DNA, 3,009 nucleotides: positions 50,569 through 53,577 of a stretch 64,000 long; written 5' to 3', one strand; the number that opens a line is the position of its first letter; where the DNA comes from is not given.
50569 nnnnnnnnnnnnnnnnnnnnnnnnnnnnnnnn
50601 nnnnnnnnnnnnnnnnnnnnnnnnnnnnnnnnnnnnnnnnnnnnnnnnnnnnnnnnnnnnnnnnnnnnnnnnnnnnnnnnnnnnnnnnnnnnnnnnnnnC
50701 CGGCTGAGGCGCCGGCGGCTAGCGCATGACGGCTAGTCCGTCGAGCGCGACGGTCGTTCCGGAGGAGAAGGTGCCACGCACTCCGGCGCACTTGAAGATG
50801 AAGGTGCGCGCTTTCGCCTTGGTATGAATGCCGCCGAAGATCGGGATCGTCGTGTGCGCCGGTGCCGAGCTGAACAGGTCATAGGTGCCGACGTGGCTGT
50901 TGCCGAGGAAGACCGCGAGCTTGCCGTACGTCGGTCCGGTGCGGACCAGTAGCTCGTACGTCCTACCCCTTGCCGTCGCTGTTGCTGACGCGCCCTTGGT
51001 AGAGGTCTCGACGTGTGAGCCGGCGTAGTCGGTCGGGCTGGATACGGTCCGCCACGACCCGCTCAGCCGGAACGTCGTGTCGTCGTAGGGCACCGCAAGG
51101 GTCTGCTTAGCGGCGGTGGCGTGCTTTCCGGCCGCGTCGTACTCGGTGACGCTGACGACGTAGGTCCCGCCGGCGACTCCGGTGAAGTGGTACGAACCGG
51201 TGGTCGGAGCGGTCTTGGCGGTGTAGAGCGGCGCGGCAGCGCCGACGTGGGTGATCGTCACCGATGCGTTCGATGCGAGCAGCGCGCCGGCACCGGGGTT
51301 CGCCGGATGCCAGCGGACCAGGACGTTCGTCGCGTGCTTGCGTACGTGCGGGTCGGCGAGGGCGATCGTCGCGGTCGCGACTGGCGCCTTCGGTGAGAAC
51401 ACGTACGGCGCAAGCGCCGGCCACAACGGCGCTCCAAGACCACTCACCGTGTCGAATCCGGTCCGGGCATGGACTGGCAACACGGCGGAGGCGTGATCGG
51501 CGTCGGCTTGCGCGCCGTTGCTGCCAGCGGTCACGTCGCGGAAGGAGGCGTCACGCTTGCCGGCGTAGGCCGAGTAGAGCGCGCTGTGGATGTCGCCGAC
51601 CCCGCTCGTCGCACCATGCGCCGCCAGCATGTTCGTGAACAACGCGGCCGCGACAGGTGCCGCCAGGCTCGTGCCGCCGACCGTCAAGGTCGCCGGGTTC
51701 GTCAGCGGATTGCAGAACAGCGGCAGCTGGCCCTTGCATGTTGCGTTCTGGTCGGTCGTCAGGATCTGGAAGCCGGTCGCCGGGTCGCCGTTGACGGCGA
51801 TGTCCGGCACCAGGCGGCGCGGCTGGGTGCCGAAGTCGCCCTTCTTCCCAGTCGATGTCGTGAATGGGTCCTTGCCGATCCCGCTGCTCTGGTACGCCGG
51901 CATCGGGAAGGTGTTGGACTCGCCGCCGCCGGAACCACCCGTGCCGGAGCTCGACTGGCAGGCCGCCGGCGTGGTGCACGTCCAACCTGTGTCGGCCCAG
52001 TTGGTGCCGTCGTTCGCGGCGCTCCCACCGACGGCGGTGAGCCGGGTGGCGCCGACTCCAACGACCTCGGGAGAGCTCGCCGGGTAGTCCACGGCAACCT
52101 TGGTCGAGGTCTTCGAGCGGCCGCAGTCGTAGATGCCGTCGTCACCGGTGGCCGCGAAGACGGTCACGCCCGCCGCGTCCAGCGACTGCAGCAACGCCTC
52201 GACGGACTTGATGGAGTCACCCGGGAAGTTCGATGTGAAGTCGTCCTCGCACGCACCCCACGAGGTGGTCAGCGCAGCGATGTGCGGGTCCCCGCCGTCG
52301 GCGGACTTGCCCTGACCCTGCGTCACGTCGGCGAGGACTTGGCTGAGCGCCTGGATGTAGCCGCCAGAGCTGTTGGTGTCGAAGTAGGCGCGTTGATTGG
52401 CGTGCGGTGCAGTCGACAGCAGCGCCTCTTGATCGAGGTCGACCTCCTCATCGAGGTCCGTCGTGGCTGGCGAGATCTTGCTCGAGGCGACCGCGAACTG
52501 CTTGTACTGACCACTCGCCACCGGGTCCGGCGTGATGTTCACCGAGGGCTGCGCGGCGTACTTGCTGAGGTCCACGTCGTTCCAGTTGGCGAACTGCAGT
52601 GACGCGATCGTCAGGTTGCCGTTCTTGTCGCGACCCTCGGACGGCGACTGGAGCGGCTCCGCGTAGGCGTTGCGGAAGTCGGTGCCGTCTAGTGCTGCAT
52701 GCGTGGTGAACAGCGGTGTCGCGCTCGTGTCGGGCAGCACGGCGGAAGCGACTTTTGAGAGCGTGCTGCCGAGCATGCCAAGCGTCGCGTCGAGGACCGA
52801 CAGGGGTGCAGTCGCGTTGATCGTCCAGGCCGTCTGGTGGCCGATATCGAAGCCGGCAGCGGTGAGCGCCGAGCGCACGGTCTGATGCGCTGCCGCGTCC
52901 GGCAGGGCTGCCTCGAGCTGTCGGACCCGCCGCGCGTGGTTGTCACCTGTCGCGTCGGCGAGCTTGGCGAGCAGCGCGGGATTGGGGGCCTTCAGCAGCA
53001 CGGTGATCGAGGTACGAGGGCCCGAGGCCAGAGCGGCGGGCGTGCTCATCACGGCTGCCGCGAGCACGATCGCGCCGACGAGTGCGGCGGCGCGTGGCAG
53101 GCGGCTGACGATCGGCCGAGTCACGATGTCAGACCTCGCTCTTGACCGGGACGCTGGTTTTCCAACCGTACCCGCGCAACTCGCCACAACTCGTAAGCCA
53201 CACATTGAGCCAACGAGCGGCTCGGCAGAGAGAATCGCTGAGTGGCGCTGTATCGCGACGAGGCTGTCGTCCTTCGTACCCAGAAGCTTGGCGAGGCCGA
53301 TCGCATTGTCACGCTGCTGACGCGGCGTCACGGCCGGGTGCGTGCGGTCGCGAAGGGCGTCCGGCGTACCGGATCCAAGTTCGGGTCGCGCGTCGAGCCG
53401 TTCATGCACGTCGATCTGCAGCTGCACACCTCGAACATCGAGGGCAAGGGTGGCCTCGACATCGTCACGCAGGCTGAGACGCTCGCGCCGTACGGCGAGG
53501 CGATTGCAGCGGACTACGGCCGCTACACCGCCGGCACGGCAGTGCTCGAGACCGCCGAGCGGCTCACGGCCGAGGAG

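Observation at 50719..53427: Large secreted sedolisin-type (S53) peptidase occupying the conserved era-recO gap, with re-assigned start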

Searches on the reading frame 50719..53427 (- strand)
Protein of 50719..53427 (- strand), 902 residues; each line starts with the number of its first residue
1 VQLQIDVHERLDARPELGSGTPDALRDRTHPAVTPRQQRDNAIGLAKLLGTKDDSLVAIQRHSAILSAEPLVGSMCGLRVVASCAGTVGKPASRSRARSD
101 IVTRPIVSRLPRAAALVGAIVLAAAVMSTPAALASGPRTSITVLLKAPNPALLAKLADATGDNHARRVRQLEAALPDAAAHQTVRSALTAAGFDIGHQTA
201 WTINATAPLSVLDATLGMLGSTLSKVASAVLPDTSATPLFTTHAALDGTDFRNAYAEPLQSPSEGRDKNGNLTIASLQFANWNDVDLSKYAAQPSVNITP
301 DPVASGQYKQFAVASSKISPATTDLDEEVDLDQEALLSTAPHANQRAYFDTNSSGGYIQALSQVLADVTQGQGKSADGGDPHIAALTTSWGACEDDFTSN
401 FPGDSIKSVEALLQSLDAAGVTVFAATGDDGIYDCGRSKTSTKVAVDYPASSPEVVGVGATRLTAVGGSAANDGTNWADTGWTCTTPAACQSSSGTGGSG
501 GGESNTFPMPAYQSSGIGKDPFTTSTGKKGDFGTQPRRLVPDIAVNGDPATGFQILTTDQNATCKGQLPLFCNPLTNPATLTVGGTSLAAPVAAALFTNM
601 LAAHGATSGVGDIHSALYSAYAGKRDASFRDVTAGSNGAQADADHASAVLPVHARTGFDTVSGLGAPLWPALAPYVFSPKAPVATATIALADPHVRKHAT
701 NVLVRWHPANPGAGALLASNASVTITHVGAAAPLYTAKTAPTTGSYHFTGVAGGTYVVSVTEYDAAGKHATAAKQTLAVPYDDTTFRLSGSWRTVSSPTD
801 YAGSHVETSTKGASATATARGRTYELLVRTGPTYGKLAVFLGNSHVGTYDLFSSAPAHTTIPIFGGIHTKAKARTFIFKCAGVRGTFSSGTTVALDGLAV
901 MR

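Call 3: search_protein_families(library=pfam, proteins=[window:50719-53427:-], max_evalue=0.1)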
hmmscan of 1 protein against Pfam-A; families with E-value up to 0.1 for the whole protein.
window:50719-53427:- (902 aa): 1 family
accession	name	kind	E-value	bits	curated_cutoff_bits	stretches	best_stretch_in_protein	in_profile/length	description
PF17210.9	SdrD_B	-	0.0073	16.9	29.7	1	730-776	34-78/112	SdrD B-like domain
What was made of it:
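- On Peptidase family S53 (sedolisins): The window protein itself scores no PF09286 hit (call 3).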

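Call 4: search_protein_families(library=ncbifam, proteins=[window:50719-53427:-], max_evalue=0.1)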
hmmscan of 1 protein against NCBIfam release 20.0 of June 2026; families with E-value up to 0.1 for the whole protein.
window:50719-53427:- (902 aa): 0 families
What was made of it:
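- On Peptidase family S53 (sedolisins): The window protein has no S8/S53 or Pro-kuma hit (calls 3, 4).
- Checked: Pfam and NCBIfam do not recognise the protein directly as S53 or S8 (calls 3, 4).
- Pfam and NCBIfam do not score the window protein as S53 or S8 (calls 3, 4).
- Tried and rejected: Direct Pfam and NCBIfam scans of the protein gave no S53 or S8 hit (calls 3, 4).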

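Call 6: search_solved_structures(query=window:50719-53124:-, max_evalue=10, show_alignments=3)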
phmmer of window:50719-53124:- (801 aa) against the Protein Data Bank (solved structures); distinct sequences matched with E-value up to 10: 12.
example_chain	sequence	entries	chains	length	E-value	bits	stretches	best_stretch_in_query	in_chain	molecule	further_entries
1sio_A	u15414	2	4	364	6.6e-19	71.2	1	163-572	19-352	kumamolisin-As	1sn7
1siu_A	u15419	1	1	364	2.3e-18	69.4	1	163-572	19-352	kumamolisin-As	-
1zvj_A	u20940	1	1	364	2.7e-18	69.2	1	163-572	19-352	kumamolisin-As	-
1zvk_A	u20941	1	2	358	1e-17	67.3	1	163-570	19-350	kumamolisin-As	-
1gt9_1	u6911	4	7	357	1.1e-16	63.9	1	163-568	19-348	KUMAMOLYSIN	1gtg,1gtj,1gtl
1t1g_A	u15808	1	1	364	2.1e-16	63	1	163-571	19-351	kumamolisin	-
4ne7_A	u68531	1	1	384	3.4e-16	62.3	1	163-573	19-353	Kumamolisin-As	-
1t1e_A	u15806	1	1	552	2.4e-15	59.5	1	163-570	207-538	kumamolisin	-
1t1i_A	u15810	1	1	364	1.1e-14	57.3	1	163-571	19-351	kumamolisin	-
3ee6_A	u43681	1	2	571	1.8e-05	26.8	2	398-579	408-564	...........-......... 1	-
3edy_A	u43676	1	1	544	7.8e-05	24.7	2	279-361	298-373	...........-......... 1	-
3zo7_A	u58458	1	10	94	2.4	9.9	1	704-757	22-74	5-CHLOROMUCONOLACTONE DEHALOGENASE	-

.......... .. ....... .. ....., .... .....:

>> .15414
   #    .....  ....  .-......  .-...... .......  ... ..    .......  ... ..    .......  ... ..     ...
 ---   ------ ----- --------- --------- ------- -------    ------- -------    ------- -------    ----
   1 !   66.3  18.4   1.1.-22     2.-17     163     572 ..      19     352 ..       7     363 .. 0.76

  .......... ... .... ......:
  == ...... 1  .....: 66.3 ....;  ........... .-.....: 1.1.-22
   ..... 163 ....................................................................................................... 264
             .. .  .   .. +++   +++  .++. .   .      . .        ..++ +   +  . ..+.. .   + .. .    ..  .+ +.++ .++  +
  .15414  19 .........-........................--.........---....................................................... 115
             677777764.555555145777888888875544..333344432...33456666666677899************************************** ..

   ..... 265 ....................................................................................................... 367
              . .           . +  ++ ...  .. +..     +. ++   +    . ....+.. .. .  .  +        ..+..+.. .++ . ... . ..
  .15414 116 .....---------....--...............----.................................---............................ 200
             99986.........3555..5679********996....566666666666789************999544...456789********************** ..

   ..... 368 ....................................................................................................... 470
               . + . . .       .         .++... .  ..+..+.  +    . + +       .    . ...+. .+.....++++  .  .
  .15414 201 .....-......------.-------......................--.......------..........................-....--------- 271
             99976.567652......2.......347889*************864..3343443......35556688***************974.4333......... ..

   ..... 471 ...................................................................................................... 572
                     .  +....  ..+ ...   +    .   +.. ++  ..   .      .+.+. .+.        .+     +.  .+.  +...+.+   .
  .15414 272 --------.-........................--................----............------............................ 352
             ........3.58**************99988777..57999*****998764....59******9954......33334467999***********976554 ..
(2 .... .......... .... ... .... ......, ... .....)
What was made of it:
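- On Peptidase family S53 (sedolisins): Kumamolisin-As scores E=6.6e-19 with the single sequence (call 6).
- The single sequence matches kumamolisin-As at E=6.6e-19, with the EVDLD, GDDG and GGTS motifs aligned (call 6).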

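Call 7: find_homologous_proteins(query=window:50719-53124:-, max_evalue=0.001)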
Query window:50719-53124:- (801 aa): 192 proteins with E <= 0.001 among 8000 candidates; the best 120 are listed.
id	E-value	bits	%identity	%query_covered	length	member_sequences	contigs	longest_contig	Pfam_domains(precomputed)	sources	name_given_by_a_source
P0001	0.0e+0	1756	100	100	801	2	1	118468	-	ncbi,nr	ncbi:MAG TPA: hypothetical protein VHW74_10445 [Mycobacteriales bacterium]|nr:hypothetical protein [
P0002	0.0e+0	1586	90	100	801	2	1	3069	-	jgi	jgi:hypothetical protein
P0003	0.0e+0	1463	83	100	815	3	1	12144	-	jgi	jgi:kumamolisin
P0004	0.0e+0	1450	82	100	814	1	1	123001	-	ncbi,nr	ncbi:MAG TPA: hypothetical protein VHB69_10340 [Mycobacteriales bacterium]|nr:hypothetical protein [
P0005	0.0e+0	1374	81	95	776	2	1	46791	-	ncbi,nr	ncbi:MAG TPA: hypothetical protein VG899_02260 [Mycobacteriales bacterium]|nr:hypothetical protein [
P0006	0.0e+0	1348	77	100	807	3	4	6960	-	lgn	-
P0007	0.0e+0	1296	74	100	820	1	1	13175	-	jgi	jgi:hypothetical protein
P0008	0.0e+0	1281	74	100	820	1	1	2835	-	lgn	-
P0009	0.0e+0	1069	63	100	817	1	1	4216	-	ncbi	ncbi:MAG: S53 family peptidase [Mycobacteriales bacterium]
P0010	0.0e+0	1044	61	99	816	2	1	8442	-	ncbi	-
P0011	0.0e+0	1036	61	100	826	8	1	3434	-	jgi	jgi:hypothetical protein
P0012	0.0e+0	1016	60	100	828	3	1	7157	-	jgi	-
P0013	0.0e+0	1012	60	100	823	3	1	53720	-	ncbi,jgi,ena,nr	ncbi:MAG TPA: S53 family peptidase [Mycobacteriales bacterium]|jgi:hypothetical protein|nr:S53 famil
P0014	1.4e-297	1008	61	96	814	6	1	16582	-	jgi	jgi:hypothetical protein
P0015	4.2e-295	999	59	100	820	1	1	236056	-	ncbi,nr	ncbi:MAG TPA: hypothetical protein VHD81_10100 [Mycobacteriales bacterium]|nr:hypothetical protein [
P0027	5.3e-224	764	51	96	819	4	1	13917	PF00082.28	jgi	jgi:Subtilase family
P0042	6.4e-213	728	50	96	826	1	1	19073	PF00082.28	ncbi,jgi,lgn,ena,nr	ncbi:MAG: S8 family serine peptidase [Frankiaceae bacterium]|nr:S8 family serine peptidase [Frankiac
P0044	1.6e-210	720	49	95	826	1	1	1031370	PF00082.28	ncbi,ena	-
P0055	7.3e-195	668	53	82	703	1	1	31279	PF00082.28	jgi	jgi:hypothetical protein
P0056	9.3e-188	645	51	84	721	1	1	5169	PF00082.28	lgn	-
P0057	3.7e-185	636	52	81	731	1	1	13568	PF00082.28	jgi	jgi:kumamolisin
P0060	3.3e-181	623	50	81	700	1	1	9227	PF00082.28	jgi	jgi:kumamolisin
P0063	9.3e-164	565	44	100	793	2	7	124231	-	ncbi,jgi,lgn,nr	ncbi:MAG TPA: hypothetical protein VHB18_07895 [Mycobacteriales bacterium]|jgi:kumamolisin|nr:hypoth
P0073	3.6e-144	500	40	99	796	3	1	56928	PF00082.28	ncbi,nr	ncbi:MAG TPA: S53 family peptidase [Mycobacteriales bacterium]|nr:S53 family peptidase [Mycobacteria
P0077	4.8e-140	487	42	100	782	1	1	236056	-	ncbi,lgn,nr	ncbi:MAG TPA: S53 family peptidase [Mycobacteriales bacterium]|nr:S53 family peptidase [Mycobacteria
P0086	2.5e-131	458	40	98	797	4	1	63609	PF09286.17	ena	-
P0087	3.7e-131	457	40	100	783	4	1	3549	PF09286.17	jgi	jgi:kumamolisin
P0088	1.8e-129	452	41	95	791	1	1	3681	PF00082.28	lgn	-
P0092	1.3e-126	442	40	95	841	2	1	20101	-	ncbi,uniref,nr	ncbi:S53 family peptidase [Jatrophihabitans endophyticus]|uniref:S53 family peptidase n=1 Tax=Jatrop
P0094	7.8e-125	436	41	96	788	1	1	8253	PF00082.28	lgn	-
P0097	3.1e-117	411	38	92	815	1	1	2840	PF09286.17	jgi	jgi:hypothetical protein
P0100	5.9e-109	384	40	68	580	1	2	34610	PF00082.28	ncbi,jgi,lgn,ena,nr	ncbi:MAG: S53 family peptidase [Frankiaceae bacterium]|nr:S53 family peptidase [Frankiaceae bacteriu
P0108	3.3e-104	368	47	60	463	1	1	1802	PF14054.12,PF00082.28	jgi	jgi:hypothetical protein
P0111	1.3e-99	353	41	70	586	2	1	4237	PF00082.28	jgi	jgi:kumamolisin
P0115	3.0e-98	349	41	68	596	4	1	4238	PF09286.17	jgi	jgi:subtilase family serine protease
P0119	2.7e-96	342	39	77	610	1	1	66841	PF09286.17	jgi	jgi:kumamolisin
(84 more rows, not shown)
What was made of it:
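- Checked: The 801-aa product is already the public NCBI protein, 100% identical at length 801: 'MAG TPA: hypothetical protein VHW74_10445 [Mycobacteriales bacterium]' (call 7).
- NCBI names several relatives 'S53 family peptidase' and JGI names several 'kumamolisin' (call 7). The start is identical to NCBI's call (call 7).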

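Call 8: find_encoding_contigs(protein=P0001, flank=6000, max_places=3)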
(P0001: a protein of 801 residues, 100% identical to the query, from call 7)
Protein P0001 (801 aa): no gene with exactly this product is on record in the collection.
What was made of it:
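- Tried and rejected: find_encoding_contigs for the exact window protein found no record (call 8).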

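Call 9: find_encoding_contigs(protein=P0015, flank=6000, max_places=3)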
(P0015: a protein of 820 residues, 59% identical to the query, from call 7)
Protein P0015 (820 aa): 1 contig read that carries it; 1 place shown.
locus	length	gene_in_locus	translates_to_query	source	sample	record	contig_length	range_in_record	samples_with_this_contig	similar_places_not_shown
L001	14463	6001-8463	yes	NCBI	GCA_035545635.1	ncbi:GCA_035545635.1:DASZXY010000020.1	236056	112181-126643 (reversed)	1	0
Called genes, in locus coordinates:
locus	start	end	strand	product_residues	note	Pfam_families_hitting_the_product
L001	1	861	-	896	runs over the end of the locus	PF01326:PPDK_N, PF00391:PEP-utilizers, PF02896:PEP-utilizers_C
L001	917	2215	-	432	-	PF00875:DNA_photolyase, PF03441:FAD_binding_7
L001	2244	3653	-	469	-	PF00587:tRNA-synt_2b, PF03129:HGTP_anticodon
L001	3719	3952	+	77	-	PF20444:DUF6703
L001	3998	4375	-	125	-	PF00903:Glyoxalase, PF18029:Glyoxalase_6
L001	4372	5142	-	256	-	PF01255:Prenyltransf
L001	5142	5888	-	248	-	PF11967:RecO_N, PF02565:RecO_C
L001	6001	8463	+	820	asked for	-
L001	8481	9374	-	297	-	PF00009:GTP_EFTU (faint), PF01926:MMR_HSR1, PF02421:FeoB_N, PF03193:RsgA_GTPase (faint), PF00350:Dynamin_N (faint), PF07650:KH_2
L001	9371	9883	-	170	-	PF13302:Acetyltransf_3, PF00583:Acetyltransf_1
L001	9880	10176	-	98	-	PF26947:CDL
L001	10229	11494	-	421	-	PF01595:CNNM, PF00571:CBS, PF03471:CorC_HlyC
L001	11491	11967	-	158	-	PF02130:YbeY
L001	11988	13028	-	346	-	PF02562:PhoH, PF13245:AAA_19 (weak), PF13604:AAA_30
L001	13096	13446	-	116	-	PF11969:DcpS_C, PF01230:HIT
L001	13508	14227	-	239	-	PF20260:PUA_4, PF04452:Methyltrans_RNA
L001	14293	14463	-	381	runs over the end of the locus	PF00226:DnaJ, PF01556:DnaJ_C, PF00684:DnaJ_CXXCXGXG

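Call 10: find_encoding_contigs(protein=P0044, flank=6000, max_places=3)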
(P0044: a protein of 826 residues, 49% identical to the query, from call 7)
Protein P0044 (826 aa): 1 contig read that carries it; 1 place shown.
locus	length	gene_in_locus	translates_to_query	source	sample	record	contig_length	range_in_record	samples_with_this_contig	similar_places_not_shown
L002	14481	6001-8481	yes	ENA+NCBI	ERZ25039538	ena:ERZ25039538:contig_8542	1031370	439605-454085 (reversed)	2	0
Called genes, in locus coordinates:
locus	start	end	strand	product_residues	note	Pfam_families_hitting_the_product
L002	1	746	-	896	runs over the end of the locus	PF01326:PPDK_N, PF00391:PEP-utilizers, PF02896:PEP-utilizers_C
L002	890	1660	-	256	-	-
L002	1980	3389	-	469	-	PF00587:tRNA-synt_2b, PF03129:HGTP_anticodon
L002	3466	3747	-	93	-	PF03992:ABM (weak)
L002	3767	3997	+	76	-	PF20444:DUF6703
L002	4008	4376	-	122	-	PF00903:Glyoxalase, PF18029:Glyoxalase_6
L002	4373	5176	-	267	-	PF01255:Prenyltransf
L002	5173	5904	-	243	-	PF11967:RecO_N, PF02565:RecO_C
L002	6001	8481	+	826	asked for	PF00082:Peptidase_S8 (weak)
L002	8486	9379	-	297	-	PF00009:GTP_EFTU (weak), PF00350:Dynamin_N (faint), PF01926:MMR_HSR1, PF02421:FeoB_N (weak), PF03193:RsgA_GTPase (faint), PF07650:KH_2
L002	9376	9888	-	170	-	PF13302:Acetyltransf_3, PF13523:Acetyltransf_8 (weak), PF00583:Acetyltransf_1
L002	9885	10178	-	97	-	PF26947:CDL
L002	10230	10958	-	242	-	PF09844:DUF2071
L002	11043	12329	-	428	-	PF01595:CNNM, PF00571:CBS, PF03471:CorC_HlyC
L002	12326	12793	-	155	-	PF02130:YbeY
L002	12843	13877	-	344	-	PF02562:PhoH, PF13604:AAA_30, PF13245:AAA_19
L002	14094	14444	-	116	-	PF11969:DcpS_C, PF01230:HIT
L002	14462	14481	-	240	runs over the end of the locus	PF20260:PUA_4, PF04452:Methyltrans_RNA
